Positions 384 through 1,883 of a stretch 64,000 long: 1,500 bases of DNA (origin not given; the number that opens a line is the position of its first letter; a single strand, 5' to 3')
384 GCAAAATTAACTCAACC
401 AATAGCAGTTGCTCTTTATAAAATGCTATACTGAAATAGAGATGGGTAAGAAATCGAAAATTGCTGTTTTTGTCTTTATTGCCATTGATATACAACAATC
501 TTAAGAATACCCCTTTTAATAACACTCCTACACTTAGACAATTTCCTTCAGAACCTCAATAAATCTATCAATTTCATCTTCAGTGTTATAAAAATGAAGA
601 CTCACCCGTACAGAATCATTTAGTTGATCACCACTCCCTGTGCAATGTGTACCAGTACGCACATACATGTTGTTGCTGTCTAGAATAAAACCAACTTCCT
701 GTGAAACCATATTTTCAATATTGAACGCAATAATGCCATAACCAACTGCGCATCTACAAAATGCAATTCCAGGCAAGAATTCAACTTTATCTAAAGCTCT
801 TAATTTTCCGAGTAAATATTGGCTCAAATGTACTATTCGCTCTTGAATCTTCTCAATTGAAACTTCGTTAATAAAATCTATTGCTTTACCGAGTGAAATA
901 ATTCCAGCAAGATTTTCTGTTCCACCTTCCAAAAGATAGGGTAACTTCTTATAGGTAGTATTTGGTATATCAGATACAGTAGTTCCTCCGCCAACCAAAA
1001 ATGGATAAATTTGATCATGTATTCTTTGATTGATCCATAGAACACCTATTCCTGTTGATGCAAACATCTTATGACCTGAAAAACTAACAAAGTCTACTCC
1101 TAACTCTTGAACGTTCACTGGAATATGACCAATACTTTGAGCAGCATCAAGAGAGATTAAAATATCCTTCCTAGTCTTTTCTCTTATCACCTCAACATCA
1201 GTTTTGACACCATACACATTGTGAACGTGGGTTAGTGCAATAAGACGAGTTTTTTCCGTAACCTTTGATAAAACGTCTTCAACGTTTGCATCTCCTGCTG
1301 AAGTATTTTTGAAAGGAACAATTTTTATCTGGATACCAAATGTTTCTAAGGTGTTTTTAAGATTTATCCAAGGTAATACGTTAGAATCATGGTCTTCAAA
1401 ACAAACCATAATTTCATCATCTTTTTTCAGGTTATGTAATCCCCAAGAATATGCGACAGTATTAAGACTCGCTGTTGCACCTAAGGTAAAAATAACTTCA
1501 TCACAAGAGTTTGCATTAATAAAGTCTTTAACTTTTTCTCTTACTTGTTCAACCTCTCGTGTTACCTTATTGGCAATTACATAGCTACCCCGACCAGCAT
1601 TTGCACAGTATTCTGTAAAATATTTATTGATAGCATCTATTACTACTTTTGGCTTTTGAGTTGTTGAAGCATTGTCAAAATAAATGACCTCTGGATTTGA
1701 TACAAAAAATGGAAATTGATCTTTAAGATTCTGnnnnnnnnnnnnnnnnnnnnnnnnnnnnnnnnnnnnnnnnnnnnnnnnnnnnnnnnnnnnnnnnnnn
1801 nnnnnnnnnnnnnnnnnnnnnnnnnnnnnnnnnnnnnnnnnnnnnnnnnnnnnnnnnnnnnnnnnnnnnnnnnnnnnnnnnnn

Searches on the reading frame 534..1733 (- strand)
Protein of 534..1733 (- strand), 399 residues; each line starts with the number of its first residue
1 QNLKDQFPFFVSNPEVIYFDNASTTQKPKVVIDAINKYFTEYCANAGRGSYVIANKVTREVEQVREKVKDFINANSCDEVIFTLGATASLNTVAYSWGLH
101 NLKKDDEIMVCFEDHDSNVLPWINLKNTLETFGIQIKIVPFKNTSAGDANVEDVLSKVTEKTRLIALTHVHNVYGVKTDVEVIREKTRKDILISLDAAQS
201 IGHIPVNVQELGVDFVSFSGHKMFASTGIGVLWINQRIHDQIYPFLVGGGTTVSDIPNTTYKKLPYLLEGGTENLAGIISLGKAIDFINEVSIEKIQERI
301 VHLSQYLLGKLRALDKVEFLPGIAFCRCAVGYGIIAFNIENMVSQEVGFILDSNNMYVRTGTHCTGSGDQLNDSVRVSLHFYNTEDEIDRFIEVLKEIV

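Call 53: list_cluster_members(proteins=[window:534-1733:-, window:1723-3069:-, window:3069-4514:-, window:6600-8570:+, window:50055-50819:-, window:51724-52143:-, window:53362-53859:-, window:56295-57851:-, window:58090-59223:+, window:59458-60516:+])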
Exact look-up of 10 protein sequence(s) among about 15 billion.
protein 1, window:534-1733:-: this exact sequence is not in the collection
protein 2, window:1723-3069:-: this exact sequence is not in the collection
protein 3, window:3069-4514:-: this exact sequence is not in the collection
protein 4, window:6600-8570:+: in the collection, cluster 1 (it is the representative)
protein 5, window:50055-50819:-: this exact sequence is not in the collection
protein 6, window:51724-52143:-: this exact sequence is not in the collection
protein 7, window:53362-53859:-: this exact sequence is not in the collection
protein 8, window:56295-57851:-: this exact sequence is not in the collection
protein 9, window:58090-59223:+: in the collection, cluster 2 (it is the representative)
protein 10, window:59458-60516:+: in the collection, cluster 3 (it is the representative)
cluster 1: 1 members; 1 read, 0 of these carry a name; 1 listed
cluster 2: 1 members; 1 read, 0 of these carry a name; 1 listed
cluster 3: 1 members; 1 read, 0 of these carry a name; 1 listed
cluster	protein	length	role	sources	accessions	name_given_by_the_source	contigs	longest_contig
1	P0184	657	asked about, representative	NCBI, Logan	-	-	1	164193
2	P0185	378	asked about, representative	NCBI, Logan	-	-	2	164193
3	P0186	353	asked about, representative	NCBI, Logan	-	-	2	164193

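Call 55: find_homologous_proteins(query=window:534-1733:-, max_evalue=1e-30)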
Query window:534-1733:- (399 aa): 3572 proteins with E <= 1e-30 among 8000 candidates; the best 120 are listed.
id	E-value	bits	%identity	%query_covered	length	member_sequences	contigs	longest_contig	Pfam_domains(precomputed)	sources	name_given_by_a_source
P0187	3.1e-265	897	100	100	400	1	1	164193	PF00266.26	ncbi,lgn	-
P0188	5.2e-202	689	73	99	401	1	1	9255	PF00155.28,PF00266.26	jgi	jgi:cysteine desulfurase/selenocysteine lyase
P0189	1.3e-192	658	71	100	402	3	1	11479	PF00266.26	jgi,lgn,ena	-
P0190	1.5e-192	658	70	99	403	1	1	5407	PF00155.28,PF00266.26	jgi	jgi:cysteine desulfurase / selenocysteine lyase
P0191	4.3e-189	646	68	100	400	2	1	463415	PF00266.26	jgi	jgi:cysteine desulfurase / selenocysteine lyase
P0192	1.5e-187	641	69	99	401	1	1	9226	PF00155.28,PF00266.26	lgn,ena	-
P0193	2.2e-186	637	68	100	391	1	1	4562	PF00266.26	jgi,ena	-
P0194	1.3e-168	579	64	100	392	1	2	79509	PF00266.26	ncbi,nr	ncbi:MAG TPA: aminotransferase class V-fold PLP-dependent enzyme [Patescibacteria group bacterium]|n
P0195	3.0e-148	512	56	99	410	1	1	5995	PF00155.28,PF00266.26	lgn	-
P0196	9.8e-144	497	54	100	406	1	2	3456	PF00155.28,PF00266.26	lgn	-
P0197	1.4e-143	497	54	100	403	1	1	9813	PF00155.28,PF00266.26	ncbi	-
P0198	3.5e-141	489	54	100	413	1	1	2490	PF00266.26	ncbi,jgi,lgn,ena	-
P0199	7.1e-141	488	55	99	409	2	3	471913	PF00266.26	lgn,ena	-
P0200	8.9e-136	471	51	100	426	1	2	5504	PF00266.26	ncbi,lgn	-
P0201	1.1e-135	471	52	99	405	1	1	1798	PF00266.26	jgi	jgi:cysteine desulfurase / selenocysteine lyase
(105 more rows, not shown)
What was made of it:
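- Closest known: Modular secreted carbohydrate-active enzymes with tandem CBM4/CBM9/CBM22-type modules. Different: The host appears to be a Patescibacteria-like organism (call 55).
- Tried and rejected: Taxonomy therefore rests on the closest named hit of one SufS-like protein (64% identity, to a Patescibacteria group protein; call 55) and is provisional.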
